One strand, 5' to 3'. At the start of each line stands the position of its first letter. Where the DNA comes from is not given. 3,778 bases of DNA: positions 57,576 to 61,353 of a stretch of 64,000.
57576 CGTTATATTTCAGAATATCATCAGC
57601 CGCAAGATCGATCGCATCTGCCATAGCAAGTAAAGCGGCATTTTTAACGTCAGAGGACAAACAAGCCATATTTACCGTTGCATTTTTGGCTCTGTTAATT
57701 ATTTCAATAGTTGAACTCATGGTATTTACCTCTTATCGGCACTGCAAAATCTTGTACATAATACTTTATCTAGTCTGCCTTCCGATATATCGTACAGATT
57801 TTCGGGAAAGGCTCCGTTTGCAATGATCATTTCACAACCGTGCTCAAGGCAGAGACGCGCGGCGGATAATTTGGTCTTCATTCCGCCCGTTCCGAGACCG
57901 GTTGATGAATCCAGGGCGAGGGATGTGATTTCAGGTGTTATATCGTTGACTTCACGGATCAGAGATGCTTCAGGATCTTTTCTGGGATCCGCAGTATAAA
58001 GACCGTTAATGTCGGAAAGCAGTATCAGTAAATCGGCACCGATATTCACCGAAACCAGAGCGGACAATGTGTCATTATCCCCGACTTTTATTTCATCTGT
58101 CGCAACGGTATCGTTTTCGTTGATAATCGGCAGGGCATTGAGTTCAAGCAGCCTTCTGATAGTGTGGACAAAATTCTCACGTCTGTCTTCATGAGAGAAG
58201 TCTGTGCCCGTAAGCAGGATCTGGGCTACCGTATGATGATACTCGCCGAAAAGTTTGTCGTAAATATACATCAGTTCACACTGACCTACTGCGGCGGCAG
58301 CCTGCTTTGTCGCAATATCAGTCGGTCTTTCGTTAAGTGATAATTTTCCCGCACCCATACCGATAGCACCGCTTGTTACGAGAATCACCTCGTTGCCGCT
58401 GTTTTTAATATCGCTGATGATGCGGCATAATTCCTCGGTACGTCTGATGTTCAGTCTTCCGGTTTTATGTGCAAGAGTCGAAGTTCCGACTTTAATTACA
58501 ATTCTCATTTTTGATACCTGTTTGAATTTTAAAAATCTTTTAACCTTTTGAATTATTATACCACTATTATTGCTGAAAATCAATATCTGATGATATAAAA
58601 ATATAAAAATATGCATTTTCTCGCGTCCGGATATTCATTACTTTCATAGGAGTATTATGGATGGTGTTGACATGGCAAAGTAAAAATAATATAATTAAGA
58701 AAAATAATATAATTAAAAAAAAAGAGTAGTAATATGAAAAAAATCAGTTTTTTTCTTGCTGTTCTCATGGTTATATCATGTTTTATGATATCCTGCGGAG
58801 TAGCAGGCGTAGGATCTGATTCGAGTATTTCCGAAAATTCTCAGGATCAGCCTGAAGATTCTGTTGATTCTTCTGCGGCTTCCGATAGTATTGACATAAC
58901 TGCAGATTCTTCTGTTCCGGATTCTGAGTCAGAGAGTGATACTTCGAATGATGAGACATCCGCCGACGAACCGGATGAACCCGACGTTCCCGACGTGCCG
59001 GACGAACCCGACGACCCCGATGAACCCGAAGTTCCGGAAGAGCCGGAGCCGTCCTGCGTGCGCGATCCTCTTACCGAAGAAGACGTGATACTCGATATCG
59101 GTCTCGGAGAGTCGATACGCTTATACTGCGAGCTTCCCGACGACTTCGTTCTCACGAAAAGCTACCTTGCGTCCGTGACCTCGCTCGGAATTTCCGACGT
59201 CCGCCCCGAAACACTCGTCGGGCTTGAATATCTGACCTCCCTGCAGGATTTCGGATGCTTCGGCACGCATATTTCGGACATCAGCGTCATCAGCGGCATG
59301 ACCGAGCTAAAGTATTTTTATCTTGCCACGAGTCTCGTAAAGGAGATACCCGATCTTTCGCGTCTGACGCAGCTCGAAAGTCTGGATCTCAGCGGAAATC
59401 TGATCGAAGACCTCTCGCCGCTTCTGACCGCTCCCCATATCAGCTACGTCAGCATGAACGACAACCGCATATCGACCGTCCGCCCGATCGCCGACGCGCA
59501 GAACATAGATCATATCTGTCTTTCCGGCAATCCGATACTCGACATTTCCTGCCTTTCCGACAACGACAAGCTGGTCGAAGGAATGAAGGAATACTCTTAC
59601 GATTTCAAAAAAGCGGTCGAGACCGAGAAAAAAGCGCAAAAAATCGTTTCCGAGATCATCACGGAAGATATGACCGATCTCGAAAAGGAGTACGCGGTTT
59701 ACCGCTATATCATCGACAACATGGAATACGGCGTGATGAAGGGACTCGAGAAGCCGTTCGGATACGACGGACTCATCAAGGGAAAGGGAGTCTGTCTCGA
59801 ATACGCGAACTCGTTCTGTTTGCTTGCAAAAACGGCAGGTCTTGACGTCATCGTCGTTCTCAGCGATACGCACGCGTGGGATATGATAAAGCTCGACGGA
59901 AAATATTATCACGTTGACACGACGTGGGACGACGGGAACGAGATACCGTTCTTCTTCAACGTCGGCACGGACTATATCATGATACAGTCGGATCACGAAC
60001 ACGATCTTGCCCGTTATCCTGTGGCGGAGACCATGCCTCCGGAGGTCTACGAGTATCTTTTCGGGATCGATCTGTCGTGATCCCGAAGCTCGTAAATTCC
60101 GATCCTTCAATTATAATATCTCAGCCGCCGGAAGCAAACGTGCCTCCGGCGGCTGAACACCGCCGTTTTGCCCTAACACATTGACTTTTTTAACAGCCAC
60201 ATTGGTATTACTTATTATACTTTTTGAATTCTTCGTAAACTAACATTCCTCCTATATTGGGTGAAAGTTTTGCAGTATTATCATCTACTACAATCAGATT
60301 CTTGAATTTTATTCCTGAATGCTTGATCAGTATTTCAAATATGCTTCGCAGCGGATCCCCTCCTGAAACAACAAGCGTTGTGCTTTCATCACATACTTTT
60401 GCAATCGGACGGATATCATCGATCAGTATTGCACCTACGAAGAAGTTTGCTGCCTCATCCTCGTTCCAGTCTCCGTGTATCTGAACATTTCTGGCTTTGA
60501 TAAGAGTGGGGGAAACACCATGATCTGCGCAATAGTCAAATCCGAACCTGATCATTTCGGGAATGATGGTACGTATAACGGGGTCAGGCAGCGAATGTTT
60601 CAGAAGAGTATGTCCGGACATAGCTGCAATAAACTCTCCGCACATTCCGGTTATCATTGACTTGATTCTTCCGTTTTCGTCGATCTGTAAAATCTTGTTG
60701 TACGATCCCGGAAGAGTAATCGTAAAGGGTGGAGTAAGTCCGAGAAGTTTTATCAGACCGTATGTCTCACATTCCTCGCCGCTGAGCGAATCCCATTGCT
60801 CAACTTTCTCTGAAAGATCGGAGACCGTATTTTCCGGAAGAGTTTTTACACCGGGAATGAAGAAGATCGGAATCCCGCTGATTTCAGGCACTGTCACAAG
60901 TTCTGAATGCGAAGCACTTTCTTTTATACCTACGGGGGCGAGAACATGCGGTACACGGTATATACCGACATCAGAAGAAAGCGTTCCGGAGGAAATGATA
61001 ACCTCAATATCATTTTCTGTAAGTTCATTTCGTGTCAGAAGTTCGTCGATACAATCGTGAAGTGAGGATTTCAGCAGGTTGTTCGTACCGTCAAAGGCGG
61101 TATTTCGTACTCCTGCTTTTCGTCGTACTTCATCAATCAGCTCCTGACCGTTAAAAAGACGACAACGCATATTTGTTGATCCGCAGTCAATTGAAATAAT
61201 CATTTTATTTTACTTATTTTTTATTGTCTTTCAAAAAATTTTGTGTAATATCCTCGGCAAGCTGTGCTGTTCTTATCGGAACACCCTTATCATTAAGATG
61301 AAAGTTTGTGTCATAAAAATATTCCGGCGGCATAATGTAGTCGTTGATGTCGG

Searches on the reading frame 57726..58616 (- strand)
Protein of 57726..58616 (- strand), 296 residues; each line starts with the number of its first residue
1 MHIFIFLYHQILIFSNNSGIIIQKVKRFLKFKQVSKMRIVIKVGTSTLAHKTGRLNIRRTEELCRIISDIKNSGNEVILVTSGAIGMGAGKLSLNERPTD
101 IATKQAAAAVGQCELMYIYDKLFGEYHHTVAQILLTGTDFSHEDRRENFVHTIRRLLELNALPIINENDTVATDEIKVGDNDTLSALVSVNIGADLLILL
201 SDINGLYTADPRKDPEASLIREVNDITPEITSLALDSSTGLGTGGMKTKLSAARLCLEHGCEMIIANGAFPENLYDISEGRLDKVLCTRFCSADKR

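Call 65: search_protein_families(library=pfam, proteins=[window:57726-58616:-], max_evalue=0.001)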
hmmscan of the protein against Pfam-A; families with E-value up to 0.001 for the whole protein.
window:57726-58616:- (296 aa): 1 family
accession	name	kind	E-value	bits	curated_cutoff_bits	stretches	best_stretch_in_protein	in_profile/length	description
PF00696.33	AA_kinase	-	1.8e-48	165.8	24.9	1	37-267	1-234/234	Amino acid kinase family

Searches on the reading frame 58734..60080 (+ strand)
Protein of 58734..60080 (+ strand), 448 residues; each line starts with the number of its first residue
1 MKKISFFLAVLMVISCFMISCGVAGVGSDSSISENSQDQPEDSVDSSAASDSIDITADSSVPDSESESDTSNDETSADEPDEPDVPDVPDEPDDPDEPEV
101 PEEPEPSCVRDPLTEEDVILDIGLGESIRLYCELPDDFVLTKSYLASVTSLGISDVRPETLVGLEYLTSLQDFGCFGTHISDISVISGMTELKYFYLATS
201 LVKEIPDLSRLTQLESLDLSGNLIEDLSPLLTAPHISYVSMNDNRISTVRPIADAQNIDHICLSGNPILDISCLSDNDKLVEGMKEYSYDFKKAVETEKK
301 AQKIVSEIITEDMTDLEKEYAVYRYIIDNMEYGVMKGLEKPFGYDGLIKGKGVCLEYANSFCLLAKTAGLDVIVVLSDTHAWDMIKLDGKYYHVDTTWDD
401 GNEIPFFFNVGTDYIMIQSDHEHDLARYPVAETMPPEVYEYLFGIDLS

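Call 65: search_protein_families(library=pfam, proteins=[window:58734-60080:+], max_evalue=0.001)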
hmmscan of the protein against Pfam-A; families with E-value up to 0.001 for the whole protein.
window:58734-60080:+ (448 aa): 4 families
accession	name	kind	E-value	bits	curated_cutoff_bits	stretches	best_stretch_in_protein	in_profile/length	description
PF12799.13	LRR_4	-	3.5e-13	49.8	27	1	202-230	13-42/44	Leucine Rich repeats (2 copies)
PF01841.26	Transglut_core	-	9.3e-10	39.2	23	1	303-395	2-107/108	Transglutaminase-like superfamily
PF13855.12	LRR_8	-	2.3e-06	27.7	27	0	185-224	20-61/61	Leucine rich repeat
PF23211.1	LRR_LRWD1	-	1.4e-05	25.4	28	1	208-272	38-102/190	Leucine-rich repeat and WD repeat-containing protein 1, LRR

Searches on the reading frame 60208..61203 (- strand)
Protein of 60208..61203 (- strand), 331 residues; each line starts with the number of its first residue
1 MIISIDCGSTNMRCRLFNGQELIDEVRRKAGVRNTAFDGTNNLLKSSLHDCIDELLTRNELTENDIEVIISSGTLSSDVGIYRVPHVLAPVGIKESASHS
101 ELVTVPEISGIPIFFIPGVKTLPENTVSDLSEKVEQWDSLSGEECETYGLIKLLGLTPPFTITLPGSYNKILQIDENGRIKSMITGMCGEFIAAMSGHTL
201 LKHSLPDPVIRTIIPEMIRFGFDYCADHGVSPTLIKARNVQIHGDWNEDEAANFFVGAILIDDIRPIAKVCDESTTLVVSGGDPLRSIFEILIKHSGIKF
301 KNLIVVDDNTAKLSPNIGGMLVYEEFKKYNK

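Call 65: search_protein_families(library=pfam, proteins=[window:60208-61203:-], max_evalue=0.001)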
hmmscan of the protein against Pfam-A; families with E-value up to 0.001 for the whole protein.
window:60208-61203:- (331 aa): 1 family
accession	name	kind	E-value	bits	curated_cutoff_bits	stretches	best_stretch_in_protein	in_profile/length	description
PF05035.17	DGOK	-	2.6e-23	82.8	25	1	6-302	1-267/281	2-keto-3-deoxy-galactonokinase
